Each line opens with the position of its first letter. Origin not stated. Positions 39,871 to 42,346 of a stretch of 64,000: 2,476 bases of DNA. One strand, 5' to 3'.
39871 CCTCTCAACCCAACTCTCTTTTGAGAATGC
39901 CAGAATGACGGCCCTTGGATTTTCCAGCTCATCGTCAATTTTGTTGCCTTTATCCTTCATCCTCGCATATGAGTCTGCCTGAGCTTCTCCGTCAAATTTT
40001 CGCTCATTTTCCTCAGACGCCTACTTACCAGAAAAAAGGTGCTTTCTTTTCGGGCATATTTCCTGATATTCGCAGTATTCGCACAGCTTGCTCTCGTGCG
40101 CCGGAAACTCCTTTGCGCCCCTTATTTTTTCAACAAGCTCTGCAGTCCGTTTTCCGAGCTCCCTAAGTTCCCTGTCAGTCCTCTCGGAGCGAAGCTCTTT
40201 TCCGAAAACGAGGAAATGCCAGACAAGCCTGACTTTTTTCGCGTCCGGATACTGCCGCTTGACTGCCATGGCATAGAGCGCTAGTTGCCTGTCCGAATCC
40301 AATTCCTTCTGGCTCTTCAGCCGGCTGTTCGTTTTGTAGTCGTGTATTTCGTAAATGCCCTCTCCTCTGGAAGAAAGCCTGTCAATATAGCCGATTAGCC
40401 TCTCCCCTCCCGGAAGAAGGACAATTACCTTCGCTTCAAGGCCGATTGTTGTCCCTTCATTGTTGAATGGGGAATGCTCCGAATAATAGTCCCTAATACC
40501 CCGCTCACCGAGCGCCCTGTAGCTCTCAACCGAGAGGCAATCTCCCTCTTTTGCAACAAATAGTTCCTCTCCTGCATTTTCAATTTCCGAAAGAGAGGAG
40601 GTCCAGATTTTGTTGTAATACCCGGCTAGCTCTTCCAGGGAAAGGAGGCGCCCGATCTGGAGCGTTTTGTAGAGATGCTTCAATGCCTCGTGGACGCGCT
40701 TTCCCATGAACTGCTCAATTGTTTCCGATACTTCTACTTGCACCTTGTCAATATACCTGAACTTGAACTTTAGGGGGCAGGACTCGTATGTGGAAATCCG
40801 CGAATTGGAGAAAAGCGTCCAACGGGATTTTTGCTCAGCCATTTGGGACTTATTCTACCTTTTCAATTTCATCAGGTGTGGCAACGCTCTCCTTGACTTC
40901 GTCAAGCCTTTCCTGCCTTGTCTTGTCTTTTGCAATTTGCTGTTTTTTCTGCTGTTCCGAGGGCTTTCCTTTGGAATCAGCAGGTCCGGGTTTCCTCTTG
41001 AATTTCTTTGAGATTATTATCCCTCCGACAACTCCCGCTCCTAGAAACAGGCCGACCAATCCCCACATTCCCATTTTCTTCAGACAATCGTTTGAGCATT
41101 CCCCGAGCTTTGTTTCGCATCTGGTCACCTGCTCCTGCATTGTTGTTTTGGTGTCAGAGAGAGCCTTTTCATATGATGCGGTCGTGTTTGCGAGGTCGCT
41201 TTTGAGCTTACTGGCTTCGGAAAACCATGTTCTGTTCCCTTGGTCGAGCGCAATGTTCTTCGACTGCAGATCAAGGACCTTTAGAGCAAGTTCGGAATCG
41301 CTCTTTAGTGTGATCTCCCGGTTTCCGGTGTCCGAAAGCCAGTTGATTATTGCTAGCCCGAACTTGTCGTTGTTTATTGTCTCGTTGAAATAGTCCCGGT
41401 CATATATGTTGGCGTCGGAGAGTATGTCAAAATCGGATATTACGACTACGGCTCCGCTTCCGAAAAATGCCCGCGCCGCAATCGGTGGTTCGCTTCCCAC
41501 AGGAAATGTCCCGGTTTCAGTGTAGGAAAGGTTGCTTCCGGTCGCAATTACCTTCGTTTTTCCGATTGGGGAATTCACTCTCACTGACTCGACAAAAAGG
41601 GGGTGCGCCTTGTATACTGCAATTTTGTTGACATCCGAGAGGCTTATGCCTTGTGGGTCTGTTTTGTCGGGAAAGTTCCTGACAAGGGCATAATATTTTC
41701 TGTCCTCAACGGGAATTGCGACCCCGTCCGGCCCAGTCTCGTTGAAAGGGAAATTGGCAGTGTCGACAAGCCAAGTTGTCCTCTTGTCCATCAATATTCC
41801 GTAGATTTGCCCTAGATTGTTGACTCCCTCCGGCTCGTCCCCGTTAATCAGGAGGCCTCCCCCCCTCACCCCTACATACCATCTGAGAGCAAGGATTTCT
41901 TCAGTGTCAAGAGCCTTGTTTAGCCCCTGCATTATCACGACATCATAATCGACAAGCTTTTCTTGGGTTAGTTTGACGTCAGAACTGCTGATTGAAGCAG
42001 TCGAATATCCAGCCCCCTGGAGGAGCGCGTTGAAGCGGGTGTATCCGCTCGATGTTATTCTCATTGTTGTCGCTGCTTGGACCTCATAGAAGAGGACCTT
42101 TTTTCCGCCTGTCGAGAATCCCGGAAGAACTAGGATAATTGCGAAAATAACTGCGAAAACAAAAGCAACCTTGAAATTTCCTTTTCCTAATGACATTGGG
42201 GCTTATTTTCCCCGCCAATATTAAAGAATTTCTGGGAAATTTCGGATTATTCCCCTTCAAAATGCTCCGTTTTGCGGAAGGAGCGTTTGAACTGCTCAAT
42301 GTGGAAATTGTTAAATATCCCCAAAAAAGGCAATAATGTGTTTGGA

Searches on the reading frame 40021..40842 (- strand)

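Call 6: search_protein_families(library=pfam, proteins=[window:40021-40842:-], max_evalue=0.01)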
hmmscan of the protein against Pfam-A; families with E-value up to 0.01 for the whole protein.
window:40021-40842:- (273 aa): 2 families
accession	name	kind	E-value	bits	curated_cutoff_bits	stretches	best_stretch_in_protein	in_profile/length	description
PF12705.13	PDDEXK_1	-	1.2e-36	127.4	22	1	11-264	2-247/247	PD-(D/E)XK nuclease superfamily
PF01930.23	Cas_Cas4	-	4.8e-07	30.5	22.7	1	151-263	54-158/160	Domain of unknown function DUF83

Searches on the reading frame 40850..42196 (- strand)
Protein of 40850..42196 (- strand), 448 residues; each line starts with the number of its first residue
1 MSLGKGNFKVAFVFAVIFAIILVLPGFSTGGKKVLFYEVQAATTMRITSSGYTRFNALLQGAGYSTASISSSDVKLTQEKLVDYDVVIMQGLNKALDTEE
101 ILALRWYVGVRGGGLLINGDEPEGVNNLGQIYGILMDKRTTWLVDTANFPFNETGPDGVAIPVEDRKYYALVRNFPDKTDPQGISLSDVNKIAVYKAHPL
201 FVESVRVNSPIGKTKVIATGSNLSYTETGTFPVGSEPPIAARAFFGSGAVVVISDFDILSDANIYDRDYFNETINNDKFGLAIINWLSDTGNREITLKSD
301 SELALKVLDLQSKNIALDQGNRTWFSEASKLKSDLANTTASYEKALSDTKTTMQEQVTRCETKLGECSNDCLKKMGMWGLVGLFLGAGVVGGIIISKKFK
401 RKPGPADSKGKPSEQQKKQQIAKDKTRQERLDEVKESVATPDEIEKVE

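Call 6: search_protein_families(library=pfam, proteins=[window:40850-42196:-], max_evalue=0.01)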
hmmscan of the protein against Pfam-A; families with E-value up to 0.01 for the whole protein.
window:40850-42196:- (448 aa): 1 family
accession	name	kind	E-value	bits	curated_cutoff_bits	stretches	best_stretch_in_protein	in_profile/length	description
PF06283.17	ThuA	-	0.0074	17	33.4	0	33-115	1-82/209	Trehalose utilisation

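Call 7: search_protein_families(library=ncbifam, proteins=[window:40850-42196:-], max_evalue=0.01)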
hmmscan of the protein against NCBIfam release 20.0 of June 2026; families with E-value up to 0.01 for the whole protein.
window:40850-42196:- (448 aa): 0 families

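Call 42: find_related_loci(query=A2, collection=genome_contigs, flank=10000)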
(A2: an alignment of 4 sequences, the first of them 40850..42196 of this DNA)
Query A2 (448 aa) in genome_contigs; peptide patterns used: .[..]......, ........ (x = any residue, [..] = any of these).
58 stretches matched a pattern; 3 encode a relative of the query (tblastn E <= 1e-3); 3 distinct loci.
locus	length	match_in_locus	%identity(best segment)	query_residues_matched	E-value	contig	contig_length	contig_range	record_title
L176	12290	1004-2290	71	10-434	0e+0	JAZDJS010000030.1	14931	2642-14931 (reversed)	MAG: archaeon isolate MEGAHIT-group-0.5 k141_1671499, whole genome shotgun sequence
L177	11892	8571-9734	68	25-412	1e-166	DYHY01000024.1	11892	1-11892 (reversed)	MAG TPA_asm: Candidatus Micrarchaeum sp. isolate DR5_63_9 Afr_mines_DR5_969_length_11892_cov_3_431275, whole genome shot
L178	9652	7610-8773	47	13-402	4e-104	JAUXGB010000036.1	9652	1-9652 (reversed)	MAG: Candidatus Altiarchaeota archaeon isolate CSMAG_2918 CSMAG_2918_k117_5748687_length_9652_cov_9.0000, whole genome s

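Call 67: search_protein_representatives(protein=window:40850-42196:-)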
Query: 448 residues. Proteins with E-value up to 0.001 (for the whole library): 51; up to 1e-10: 32; up to 1e-30: 5. The best 51 are listed.
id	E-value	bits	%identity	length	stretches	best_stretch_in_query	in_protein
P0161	1.5e-267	903.7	92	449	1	1-448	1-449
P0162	1.8e-85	303.8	57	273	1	13-283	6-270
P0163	7.3e-47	176.6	42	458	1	10-349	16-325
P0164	6.5e-36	140.6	38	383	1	14-333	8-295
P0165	9.7e-34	133.4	37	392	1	17-406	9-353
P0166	7.2e-30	120.6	37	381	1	19-330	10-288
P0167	1.2e-29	119.9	37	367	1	22-327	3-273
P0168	1.5e-28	116.3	36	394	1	15-342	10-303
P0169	1.2e-27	113.4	39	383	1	17-291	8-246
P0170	1.7e-26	109.5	34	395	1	16-321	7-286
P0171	6.3e-26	107.7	34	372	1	16-344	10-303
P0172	6.3e-26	107.6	34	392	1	11-350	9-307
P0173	6.3e-25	104.4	40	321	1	12-296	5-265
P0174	1.6e-23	99.7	38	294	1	13-264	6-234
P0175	7.5e-23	97.5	33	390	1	17-347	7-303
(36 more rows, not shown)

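Call 69: search_solved_structures(query=A4, max_evalue=1)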
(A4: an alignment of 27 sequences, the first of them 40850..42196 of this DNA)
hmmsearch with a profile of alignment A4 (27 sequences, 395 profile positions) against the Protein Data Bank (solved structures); distinct sequences matched with E-value up to 1: 73 (the best 60 are shown).
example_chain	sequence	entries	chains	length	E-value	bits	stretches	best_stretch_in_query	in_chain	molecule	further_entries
5fmr_A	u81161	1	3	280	1e-08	37.8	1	24-258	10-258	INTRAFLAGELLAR TRANSPORT PROTEIN COMPONENT IFT52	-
8bd7_B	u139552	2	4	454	2.1e-08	36.7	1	25-292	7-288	Osm-6-like protein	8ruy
8qox_B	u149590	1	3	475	4.8e-06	29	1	263-342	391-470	Conserved membrane protein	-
5fms_A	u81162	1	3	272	0.00011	24.5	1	29-131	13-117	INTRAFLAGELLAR TRANSPORT PROTEIN 52 HOMOLOG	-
2jee_A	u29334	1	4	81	0.00083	21.6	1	245-318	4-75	CELL DIVISION PROTEIN ZAPB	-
8p4y_A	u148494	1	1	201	0.0035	19.5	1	256-320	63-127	Protein origami triangle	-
5aps_A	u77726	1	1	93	0.017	17.3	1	252-318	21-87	GENERAL CONTROL PROTEIN GCN4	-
1no4_A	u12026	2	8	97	0.018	17.2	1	256-323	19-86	HEAD MORPHOGENESIS PROTEIN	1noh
8f2m_F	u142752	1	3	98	0.02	17.1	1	256-323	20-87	Capsid assembly scaffolding protein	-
5cj1_A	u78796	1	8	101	0.026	16.7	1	257-320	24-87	Gp7-MYH7-(1526-1571) chimera protein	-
4lin_A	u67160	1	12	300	0.036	16.2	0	262-328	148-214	Tail needle protein gp26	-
7saf_A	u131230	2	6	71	0.078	15.1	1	265-316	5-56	General control transcription factor GCN4/M protein chimera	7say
6b3o_A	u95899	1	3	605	0.082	15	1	250-322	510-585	Spike glycoprotein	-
9mmx_C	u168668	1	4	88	0.082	15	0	274-320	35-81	M protein, serotype 6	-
6ano_B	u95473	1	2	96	0.083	15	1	259-314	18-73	CASP8-associated protein 2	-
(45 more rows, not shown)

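Call 70: search_protein_families(library=pfam, alignment_id=A4, max_evalue=0.01)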
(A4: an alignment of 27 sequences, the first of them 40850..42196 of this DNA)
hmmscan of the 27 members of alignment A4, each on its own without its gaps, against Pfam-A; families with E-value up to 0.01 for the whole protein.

A. member 1, window:40850-42196:- (448 aa): 1 family
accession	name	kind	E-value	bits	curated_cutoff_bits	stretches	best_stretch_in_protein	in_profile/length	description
PF06283.17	ThuA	-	0.0074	17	33.4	0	33-115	1-82/209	Trehalose utilisation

B. families by the number of members that match (of 27 scanned): 18 families
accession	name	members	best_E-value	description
PF14258.12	DUF4350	22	4.3e-12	Domain of unknown function (DUF4350)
PF09822.16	ABC_transp_aux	20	7e-10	ABC-type uncharacterized transport system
PF06283.17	ThuA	7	5.4e-05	Trehalose utilisation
PF03345.20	OST48_N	6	9.1e-06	OST48, N-terminal domain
PF23355.1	IFT52_GIFT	6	5.7e-05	IFT52 GIFT domain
PF03698.18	UPF0180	4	0.00026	Uncharacterised protein family (UPF0180)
PF24157.1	DUF7408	2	2.4e-05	Domain of unknown function (DUF7408)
PF25450.1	Rab11-FIP3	2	0.00039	Rab11-FIP3-like domain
PF24319.2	DUF7491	1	0.00013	Coiled-coil region of unknown function (DUF7491)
PF25014.1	NET2A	1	0.00049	NET2A-like domain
PF11932.13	DUF3450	1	0.00088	Protein of unknown function (DUF3450)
PF14662.11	KASH_CCD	1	0.00093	Coiled-coil region of CCDC155 or KASH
PF11856.13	DUF3376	1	0.0034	Protein of unknown function (DUF3376)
PF05816.16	TelA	1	0.0037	Toxic anion resistance protein (TelA)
PF11559.13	ADIP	1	0.004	Afadin- and alpha -actinin-Binding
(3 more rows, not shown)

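Call 81: predict_structure(alignment_id=A4)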
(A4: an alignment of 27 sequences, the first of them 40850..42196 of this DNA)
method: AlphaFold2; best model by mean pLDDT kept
length: 448 residues; sequences in the alignment: 27
mean_pLDDT: 76.8   pTM: 0.60
mean pLDDT of the five models: 76.8, 76.2, 75.9, 75.4, 73.5
residues with pLDDT >= 90: 113; 70-90: 204; 50-70: 85; < 50: 46
segments of 3 or more residues with pLDDT < 50: 1-4, 26-28, 205-210, 296-299, 400-425
pLDDT, mean of each block of 10 residues (from residue 1): 55 82 58 90 75 90 92 89 94 86 92 90 89 87 73 60 77 83 83 89 58 81 88 91 89 90 70 85 92 55 66 82 88 90 92 87 70 52 61 55 37 42 58 72 71
secondary structure, 60 per line:
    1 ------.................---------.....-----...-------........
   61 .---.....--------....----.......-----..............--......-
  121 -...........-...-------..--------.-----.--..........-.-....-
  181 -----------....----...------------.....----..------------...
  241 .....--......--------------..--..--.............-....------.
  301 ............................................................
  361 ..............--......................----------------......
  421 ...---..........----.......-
elements in order: H7-23 E33-37 H53-61 E65-69 H78-81 E86-92 H98-111 E114-119 H122-132 E134-136 H163-168 E169-172 H176-179 E192-195 E200-202 E215-219 E238-245 E248-253 H276-288 H290-293 H300-374 H377-398 H415-423 H427-436 H441-447

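Call 84: fold_search(model_id=the predicted structure, library=pdb)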
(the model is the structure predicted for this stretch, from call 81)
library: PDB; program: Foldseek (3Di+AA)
matches with E <= 10: 1212; with E <= 0.001: 54
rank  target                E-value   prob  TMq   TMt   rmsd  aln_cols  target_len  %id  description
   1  5fmr_C                4.2e-12  1.00  0.40  0.72   4.9       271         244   12  crIFT52 N-terminal domain (released 2016-03-09)
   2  5fmr_A                8.2e-12  1.00  0.40  0.71   5.2       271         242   12  crIFT52 N-terminal domain (released 2016-03-09)
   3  5fms_A                3.4e-11  1.00  0.40  0.74   4.4       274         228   16  mmIFT52 N-terminal domain (released 2016-03-09)
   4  5xb7_A                8.9e-08  1.00  0.34  0.23   5.0       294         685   14  GH42 alpha-L-arabinopyranosidase from Bifidobacterium animalis subsp. lactis Bl-04 (released 2017-11-01)
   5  5xb7_D                1.1e-07  1.00  0.35  0.24   4.5       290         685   14  GH42 alpha-L-arabinopyranosidase from Bifidobacterium animalis subsp. lactis Bl-04 (released 2017-11-01)
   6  5xb7_E                1.4e-07  1.00  0.34  0.23   4.8       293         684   13  GH42 alpha-L-arabinopyranosidase from Bifidobacterium animalis subsp. lactis Bl-04 (released 2017-11-01)
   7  5xb7_B                1.4e-07  1.00  0.31  0.21   5.1       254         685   14  GH42 alpha-L-arabinopyranosidase from Bifidobacterium animalis subsp. lactis Bl-04 (released 2017-11-01)
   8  5xb7_F                2.4e-07  1.00  0.34  0.23   4.7       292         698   13  GH42 alpha-L-arabinopyranosidase from Bifidobacterium animalis subsp. lactis Bl-04 (released 2017-11-01)
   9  5xb7_C                9.6e-07  1.00  0.34  0.23   5.2       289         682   15  GH42 alpha-L-arabinopyranosidase from Bifidobacterium animalis subsp. lactis Bl-04 (released 2017-11-01)
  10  4jqs_A                9.6e-07  1.00  0.33  0.55   5.9       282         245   16  Crystal structure of a Putative thua-like protein (BACUNI_01602) from Bacteroides uniformis ATCC 8492 at 2.30 A resolu (released 2013-05-08)
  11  4pxy_A                1.3e-06  1.00  0.33  0.55   6.0       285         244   16  Crystal structure of a Putative thua-like protein (BACUNI_01602) from Bacteroides uniformis ATCC 8492 at 1.50 A resolu (released 2014-04-23)
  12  8ibt_A                2.9e-06  1.00  0.31  0.21   8.2       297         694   11  Crystal structure of GH42 beta-galactosidase BiBga42A from Bifidobacterium longum subspecies infantis E318S mutant in  (released 2023-06-07)
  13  8bd7_B                3.9e-06  1.00  0.39  0.39   8.2       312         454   15  IFTB1 subcomplex of anterograde Intraflagellar transport trains (Chlamydomonas reinhardtii) (released 2023-01-11)
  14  8ibt_B                9.8e-06  1.00  0.31  0.21   8.3       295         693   12  Crystal structure of GH42 beta-galactosidase BiBga42A from Bifidobacterium longum subspecies infantis E318S mutant in  (released 2023-06-07)
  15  4ucf_C                1.3e-05  1.00  0.29  0.20   6.8       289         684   14  Crystal structure of Bifidobacterium bifidum beta-galactosidase in complex with alpha-galactose (released 2016-01-20)
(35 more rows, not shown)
